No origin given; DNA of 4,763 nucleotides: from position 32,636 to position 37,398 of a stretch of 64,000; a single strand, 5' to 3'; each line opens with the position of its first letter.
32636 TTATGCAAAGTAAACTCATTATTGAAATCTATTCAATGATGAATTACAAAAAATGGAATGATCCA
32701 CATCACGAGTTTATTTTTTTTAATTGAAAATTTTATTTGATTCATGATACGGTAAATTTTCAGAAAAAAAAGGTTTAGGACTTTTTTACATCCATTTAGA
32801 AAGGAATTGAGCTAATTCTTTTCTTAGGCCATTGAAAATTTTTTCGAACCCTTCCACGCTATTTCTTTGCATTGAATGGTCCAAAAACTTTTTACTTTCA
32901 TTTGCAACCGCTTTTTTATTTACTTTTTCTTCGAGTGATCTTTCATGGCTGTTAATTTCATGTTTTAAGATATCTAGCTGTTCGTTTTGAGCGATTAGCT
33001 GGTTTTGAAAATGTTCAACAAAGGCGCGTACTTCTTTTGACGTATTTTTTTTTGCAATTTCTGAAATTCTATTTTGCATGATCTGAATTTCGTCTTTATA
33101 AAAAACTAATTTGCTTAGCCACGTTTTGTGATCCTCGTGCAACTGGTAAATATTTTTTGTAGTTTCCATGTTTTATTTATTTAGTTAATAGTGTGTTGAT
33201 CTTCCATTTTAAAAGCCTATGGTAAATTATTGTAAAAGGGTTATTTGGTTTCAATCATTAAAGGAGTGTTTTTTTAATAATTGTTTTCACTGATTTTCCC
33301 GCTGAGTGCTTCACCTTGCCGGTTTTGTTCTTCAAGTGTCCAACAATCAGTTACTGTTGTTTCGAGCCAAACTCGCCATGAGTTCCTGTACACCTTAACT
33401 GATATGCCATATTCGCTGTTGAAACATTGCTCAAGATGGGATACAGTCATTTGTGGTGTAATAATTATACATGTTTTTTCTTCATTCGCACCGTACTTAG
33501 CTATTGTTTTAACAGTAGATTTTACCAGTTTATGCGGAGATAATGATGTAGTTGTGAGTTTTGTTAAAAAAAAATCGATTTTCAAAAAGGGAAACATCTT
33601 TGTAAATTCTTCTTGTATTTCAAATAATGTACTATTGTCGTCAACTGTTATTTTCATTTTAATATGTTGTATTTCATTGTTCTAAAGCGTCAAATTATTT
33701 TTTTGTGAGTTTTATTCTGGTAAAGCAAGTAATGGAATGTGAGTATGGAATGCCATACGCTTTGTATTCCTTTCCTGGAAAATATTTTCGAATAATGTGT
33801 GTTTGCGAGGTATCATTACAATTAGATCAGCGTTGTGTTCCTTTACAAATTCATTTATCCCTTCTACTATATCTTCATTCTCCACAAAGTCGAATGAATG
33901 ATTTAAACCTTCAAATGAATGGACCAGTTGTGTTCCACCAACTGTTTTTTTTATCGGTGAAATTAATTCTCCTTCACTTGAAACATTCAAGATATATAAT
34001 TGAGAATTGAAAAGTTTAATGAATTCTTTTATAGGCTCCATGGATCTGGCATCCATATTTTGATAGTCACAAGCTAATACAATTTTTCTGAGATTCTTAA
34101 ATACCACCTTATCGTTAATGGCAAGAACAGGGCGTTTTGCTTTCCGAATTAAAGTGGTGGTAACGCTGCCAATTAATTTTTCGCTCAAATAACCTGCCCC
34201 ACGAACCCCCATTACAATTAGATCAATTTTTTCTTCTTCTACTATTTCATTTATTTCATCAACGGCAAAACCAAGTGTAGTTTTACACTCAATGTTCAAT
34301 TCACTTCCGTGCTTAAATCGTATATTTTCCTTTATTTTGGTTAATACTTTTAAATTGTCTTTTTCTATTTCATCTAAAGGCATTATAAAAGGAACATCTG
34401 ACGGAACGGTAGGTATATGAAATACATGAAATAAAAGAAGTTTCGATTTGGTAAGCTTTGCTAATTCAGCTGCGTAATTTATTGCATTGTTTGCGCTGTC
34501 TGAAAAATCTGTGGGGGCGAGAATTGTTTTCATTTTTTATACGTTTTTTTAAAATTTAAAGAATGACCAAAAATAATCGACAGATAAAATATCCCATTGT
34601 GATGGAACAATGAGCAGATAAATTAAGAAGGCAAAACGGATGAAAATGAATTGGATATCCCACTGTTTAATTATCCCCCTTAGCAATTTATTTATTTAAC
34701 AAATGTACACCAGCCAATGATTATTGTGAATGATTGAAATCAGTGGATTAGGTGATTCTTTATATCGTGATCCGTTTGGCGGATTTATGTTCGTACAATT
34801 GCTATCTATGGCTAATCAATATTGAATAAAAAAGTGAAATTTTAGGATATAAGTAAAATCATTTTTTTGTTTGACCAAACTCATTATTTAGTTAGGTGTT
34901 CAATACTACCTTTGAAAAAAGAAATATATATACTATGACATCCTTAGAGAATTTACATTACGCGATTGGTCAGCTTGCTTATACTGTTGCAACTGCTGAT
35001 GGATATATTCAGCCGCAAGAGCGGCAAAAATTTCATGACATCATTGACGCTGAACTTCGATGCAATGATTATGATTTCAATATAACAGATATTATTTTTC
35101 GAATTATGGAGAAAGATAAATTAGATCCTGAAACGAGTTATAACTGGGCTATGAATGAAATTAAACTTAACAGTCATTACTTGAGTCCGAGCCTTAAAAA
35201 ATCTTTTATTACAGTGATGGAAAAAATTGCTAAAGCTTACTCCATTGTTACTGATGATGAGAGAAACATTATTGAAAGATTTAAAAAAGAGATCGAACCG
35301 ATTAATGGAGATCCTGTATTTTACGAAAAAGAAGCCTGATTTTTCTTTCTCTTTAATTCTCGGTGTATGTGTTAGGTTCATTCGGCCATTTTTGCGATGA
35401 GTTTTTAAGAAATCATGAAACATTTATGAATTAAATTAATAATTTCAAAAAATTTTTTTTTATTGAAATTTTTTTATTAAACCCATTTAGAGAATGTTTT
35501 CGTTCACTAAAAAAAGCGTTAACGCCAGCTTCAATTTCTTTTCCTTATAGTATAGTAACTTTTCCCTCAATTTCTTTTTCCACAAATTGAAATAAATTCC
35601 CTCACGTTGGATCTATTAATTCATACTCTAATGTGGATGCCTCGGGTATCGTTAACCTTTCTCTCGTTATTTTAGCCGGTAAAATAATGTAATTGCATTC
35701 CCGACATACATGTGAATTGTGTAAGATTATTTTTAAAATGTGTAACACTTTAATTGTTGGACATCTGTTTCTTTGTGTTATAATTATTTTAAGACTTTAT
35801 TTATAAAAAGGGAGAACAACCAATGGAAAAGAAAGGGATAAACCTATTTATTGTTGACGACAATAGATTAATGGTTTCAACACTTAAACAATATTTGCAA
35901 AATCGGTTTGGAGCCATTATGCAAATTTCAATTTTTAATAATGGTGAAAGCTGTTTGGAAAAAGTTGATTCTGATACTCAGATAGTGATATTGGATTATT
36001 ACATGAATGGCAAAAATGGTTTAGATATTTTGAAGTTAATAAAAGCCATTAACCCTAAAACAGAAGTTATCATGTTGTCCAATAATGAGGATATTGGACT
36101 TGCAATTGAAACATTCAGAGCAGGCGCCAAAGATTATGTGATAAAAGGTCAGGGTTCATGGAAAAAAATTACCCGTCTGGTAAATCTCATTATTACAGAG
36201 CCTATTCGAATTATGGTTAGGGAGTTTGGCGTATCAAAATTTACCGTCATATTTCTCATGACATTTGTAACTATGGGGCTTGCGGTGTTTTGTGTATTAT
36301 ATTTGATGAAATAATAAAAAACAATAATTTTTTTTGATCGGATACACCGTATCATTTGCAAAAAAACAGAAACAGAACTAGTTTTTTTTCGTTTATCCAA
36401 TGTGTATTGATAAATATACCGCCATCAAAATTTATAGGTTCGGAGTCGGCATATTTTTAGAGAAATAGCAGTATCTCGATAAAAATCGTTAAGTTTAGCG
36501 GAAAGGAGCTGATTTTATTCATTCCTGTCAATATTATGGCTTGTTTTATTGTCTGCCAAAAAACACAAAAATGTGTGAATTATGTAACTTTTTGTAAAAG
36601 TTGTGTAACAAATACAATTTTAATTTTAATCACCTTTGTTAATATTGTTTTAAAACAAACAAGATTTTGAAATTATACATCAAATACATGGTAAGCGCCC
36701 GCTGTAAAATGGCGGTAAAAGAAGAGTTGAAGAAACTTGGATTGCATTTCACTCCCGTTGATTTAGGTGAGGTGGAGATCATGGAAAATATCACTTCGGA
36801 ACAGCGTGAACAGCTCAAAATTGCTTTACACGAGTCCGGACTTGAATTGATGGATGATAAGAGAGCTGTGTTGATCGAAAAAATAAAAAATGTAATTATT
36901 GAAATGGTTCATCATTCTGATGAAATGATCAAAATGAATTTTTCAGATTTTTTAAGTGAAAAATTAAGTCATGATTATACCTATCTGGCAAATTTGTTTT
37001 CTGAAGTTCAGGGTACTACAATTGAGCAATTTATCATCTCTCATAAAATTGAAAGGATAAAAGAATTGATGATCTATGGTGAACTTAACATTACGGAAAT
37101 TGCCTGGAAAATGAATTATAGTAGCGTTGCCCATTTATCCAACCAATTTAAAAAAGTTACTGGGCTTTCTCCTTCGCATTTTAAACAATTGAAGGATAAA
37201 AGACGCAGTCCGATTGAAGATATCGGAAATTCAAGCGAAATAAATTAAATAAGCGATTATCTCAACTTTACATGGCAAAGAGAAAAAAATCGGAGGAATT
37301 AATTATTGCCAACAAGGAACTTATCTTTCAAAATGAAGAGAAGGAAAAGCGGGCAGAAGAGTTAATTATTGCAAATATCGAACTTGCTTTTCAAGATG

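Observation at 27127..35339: Dormancy-type island of Hsp20, eRF1-like, PRTase, two tandem-Usp, BON and TerB-like genes, next to a PAS-kinase signalling block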

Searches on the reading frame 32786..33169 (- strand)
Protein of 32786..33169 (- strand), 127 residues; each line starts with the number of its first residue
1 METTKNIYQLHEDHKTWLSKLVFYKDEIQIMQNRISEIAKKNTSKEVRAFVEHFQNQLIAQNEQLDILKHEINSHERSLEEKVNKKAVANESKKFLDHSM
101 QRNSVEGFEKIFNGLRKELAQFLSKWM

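Call 3: search_protein_families(library=pfam, proteins=[window:32786-33169:-], max_evalue=0.01)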
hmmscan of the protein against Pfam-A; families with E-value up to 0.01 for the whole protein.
window:32786-33169:- (127 aa): 0 families

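Call 4: search_protein_families(library=ncbifam, proteins=[window:32786-33169:-], max_evalue=0.01)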
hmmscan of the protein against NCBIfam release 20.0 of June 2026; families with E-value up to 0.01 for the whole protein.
window:32786-33169:- (127 aa): 0 families

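Call 83: search_solved_structures(query=window:32786-33166:-, max_evalue=1)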
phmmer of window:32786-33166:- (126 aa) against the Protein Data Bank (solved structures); distinct sequences matched with E-value up to 1: 1.
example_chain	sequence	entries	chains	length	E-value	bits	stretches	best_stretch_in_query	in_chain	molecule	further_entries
8aac_1A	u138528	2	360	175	0.26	15.1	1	6-64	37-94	C protein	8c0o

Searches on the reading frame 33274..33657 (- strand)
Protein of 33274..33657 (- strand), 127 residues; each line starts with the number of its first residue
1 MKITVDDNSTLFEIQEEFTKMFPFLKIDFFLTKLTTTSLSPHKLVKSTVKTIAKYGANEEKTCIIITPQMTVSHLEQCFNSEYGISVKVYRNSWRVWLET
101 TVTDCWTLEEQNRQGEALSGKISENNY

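Call 3: search_protein_families(library=pfam, proteins=[window:33274-33657:-], max_evalue=0.01)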
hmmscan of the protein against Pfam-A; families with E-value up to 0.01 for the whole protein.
window:33274-33657:- (127 aa): 0 families

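Call 4: search_protein_families(library=ncbifam, proteins=[window:33274-33657:-], max_evalue=0.01)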
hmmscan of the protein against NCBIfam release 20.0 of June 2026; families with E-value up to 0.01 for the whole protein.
window:33274-33657:- (127 aa): 0 families

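Call 54: find_homologous_proteins(query=window:33274-33654:-, max_evalue=0.001)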
Query window:33274-33654:- (126 aa): 267 proteins with E <= 0.001 among 269 candidates; the best 120 are listed.
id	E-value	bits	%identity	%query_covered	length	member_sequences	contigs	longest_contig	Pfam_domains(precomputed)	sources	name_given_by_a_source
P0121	1.3e-68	246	88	100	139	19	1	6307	-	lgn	-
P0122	5.4e-66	238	85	100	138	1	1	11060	-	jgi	jgi:hypothetical protein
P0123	2.4e-65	236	85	100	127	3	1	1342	-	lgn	-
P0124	3.8e-62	225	83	100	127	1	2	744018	-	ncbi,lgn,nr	ncbi:MAG: hypothetical protein Q7W13_11020 [Bacteroidia bacterium]|nr:hypothetical protein [Bacteroi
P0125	4.8e-62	225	83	100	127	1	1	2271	-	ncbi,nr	ncbi:MAG: hypothetical protein K8R85_02810 [Bacteroidetes bacterium]|nr:hypothetical protein [Bacter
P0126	7.5e-62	224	83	100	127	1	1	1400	-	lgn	-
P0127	5.7e-60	218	79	100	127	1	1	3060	-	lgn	-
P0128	1.5e-54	201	75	100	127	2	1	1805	-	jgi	-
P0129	3.1e-53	197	71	100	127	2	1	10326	-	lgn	-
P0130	6.7e-50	186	73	95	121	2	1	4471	-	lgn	-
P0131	7.2e-47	176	64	98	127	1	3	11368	-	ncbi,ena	-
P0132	7.5e-42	160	58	99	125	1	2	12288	-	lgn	-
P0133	7.8e-39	150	61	99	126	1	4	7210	-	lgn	-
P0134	1.3e-38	149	87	66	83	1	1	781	-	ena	-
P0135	1.4e-38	149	60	95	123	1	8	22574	-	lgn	-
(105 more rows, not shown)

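Call 61: predict_structure(alignment_id=A4)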
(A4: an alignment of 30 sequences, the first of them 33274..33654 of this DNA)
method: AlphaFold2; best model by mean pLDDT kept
length: 126 residues; sequences in the alignment: 30
mean_pLDDT: 79.8   pTM: 0.73
mean pLDDT of the five models: 79.8, 79.5, 77.7, 74.5, 73.4
residues with pLDDT >= 90: 43; 70-90: 51; 50-70: 23; < 50: 9
segments of 3 or more residues with pLDDT < 50: 34-39, 124-126
pLDDT, mean of each block of 10 residues (from residue 1): 88 92 91 51 68 71 91 90 89 83 80 83 48
secondary structure, 60 per line:
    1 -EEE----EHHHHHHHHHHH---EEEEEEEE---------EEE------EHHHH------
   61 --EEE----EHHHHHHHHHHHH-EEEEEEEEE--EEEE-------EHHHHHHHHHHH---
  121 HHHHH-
elements in order: E2-4 H10-20 E24-31 E41-43 H51-54 E63-65 H71-82 E84-92 E95-98 H107-117 H121-125

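Call 65: fold_search(model_id=the predicted structure, library=pdb)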
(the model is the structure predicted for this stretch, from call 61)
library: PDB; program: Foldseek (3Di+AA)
matches with E <= 10: 340; with E <= 0.001: 0
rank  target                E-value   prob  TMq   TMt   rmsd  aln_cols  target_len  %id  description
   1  2zvn_A                5.7e-01  0.14  0.25  0.21  14.4       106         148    9  NEMO CoZi domain incomplex with diubiquitin in P212121 space group (released 2009-03-24)
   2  5b83_D                5.7e-01  0.12  0.23  0.10  15.3       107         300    6  Crystal structure of Optineurin UBAN in complex with linear ubiquitin (released 2016-09-07)
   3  2w9n                  5.7e-01  0.10  0.26  0.22  21.6       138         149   12  crystal structure of linear di-ubiquitin (released 2009-04-28)
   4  9m1k_E                6.9e-01  0.25  0.27  0.36   5.4        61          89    8  Cryo-EM structure of the TBC-DE-Arl2-beta-tubulin complex with GTP (released 2025-10-22)
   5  6z1f_I                7.4e-01  0.09  0.23  0.25  10.4        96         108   11  CryoEM structure of Rubisco Activase with its substrate Rubisco from Nostoc sp. (strain PCC7120) (released 2020-09-23)
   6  1ir1_S                7.4e-01  0.08  0.23  0.24  12.5       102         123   10  Crystal Structure of Spinach Ribulose-1,5-Bisphosphate Carboxylase/Oxygenase (Rubisco) Complexed with CO2, Mg2+ and 2- (released 2002-03-13)
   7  8u64_B                7.9e-01  0.04  0.20  0.07  16.6       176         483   11  Cryo-EM structure of PsBphP in Pfr state, medial PSM only (released 2024-08-21)
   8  6lrr_R                9.0e-01  0.07  0.21  0.24  10.6       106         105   11  Cryo-EM structure of RuBisCO-Raf1 from Anabaena sp. PCC 7120 (released 2020-05-13)
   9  3dba_A                9.0e-01  0.06  0.23  0.18  15.3       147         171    7  Crystal structure of the cGMP-bound GAF a domain from the photoreceptor phosphodiesterase 6C (released 2008-07-01)
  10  2fb9                  9.0e-01  0.02  0.12  0.06  16.8       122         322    9  Crystal structure of the Apo form of D-alanine: D-alanine ligase (Ddl) from Thermus caldophilus: a basis for the substra (released 2006-08-29)
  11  2y5b_B                9.6e-01  0.14  0.27  0.23  15.2       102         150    7  Structure of USP21 in complex with linear diubiquitin-aldehyde (released 2012-01-25)
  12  7sbi_A                9.6e-01  0.08  0.21  0.18  15.3       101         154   14  Tandem diubiquitin-like domain from chicken 2'-5'-oligoadenylate synthetase-like protein (released 2022-01-12)
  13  7sbi_B                9.6e-01  0.08  0.22  0.18  15.1       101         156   13  Tandem diubiquitin-like domain from chicken 2'-5'-oligoadenylate synthetase-like protein (released 2022-01-12)
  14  4mcw_B                9.6e-01  0.07  0.26  0.11  13.7       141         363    7  Crystal structure of a HD-GYP domain (a cyclic-di-GMP phosphodiesterase) containing a tri-nuclear metal centre (released 2014-02-19)
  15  9mur_I                9.6e-01  0.05  0.19  0.20  12.5       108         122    8  Cryo-EM structure of Rubisco from Arabidopsis thaliana with the 2B small subunit isoform (released 2026-01-21)
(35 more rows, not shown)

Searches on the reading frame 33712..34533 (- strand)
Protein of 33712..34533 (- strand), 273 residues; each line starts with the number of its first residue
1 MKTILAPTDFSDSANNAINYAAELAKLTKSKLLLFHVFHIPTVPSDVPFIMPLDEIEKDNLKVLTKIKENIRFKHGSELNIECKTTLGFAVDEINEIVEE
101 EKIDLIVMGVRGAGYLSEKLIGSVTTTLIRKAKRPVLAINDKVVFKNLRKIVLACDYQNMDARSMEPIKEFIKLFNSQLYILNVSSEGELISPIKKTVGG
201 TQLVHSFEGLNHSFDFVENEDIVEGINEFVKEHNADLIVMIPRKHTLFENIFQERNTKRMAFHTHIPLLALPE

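Call 3: search_protein_families(library=pfam, proteins=[window:33712-34533:-], max_evalue=0.01)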
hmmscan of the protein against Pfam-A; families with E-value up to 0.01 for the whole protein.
window:33712-34533:- (273 aa): 1 family
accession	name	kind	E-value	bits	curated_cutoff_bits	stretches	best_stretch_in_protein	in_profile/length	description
PF00582.32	Usp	-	6.2e-35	121.2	24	2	1-139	1-140/141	Universal stress protein family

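Call 4: search_protein_families(library=ncbifam, proteins=[window:33712-34533:-], max_evalue=0.01)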
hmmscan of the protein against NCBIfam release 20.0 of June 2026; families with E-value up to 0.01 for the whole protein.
window:33712-34533:- (273 aa): 5 families
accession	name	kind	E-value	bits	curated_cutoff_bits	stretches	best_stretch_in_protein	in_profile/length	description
NF012000.0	PRK15456.1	equivalog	4e-08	33.4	189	1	80-139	83-141/142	universal stress protein UspG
NF008380.0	PRK11175.1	equivalog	1.3e-05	24.3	227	1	3-161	6-166/313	universal stress protein UspE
NF003094.0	PRK04017.1-5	equivalog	0.00028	21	124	1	95-177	15-92/128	hypothetical protein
NF011581.0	PRK15005.1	equivalog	0.00084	19.5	166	1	2-139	3-143/144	universal stress protein UspF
NF041754.1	sbcd_Bac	equivalog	0.0071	15.6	750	0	91-139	28-81/390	exonuclease subunit SbcD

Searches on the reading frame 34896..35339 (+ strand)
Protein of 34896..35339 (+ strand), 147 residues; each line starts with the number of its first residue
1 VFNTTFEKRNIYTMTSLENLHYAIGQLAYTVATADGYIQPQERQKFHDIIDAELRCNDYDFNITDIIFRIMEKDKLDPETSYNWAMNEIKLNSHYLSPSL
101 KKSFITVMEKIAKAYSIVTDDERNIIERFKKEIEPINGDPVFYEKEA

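Call 8: search_protein_families(library=pfam, proteins=[window:34896-35339:+], max_evalue=0.001)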
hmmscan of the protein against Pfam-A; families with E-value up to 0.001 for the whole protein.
window:34896-35339:+ (147 aa): 1 family
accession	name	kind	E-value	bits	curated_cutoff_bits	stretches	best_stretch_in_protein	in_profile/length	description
PF05099.18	TerB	-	6e-06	27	24.4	1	23-131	3-104/118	Tellurite resistance protein TerB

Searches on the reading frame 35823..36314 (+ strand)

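Call 8: search_protein_families(library=pfam, proteins=[window:35823-36314:+], max_evalue=0.001)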
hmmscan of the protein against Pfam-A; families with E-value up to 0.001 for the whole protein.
window:35823-36314:+ (163 aa): 1 family
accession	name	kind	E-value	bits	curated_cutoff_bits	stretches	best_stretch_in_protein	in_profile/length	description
PF00072.30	Response_reg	-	1.8e-19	70.4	30.2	1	9-109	2-100/111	Response regulator receiver domain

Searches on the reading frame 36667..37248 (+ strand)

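Call 8: search_protein_families(library=pfam, proteins=[window:36667-37248:+], max_evalue=0.001)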
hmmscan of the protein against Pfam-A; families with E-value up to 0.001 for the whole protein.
window:36667-37248:+ (193 aa): 2 families
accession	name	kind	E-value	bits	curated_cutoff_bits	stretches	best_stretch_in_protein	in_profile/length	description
PF12833.13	HTH_18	-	3.7e-16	59.6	33.6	1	97-174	2-79/80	Helix-turn-helix domain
PF00165.29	HTH_AraC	-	2.7e-07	31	26.6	1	139-170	8-38/42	Bacterial regulatory helix-turn-helix proteins, AraC family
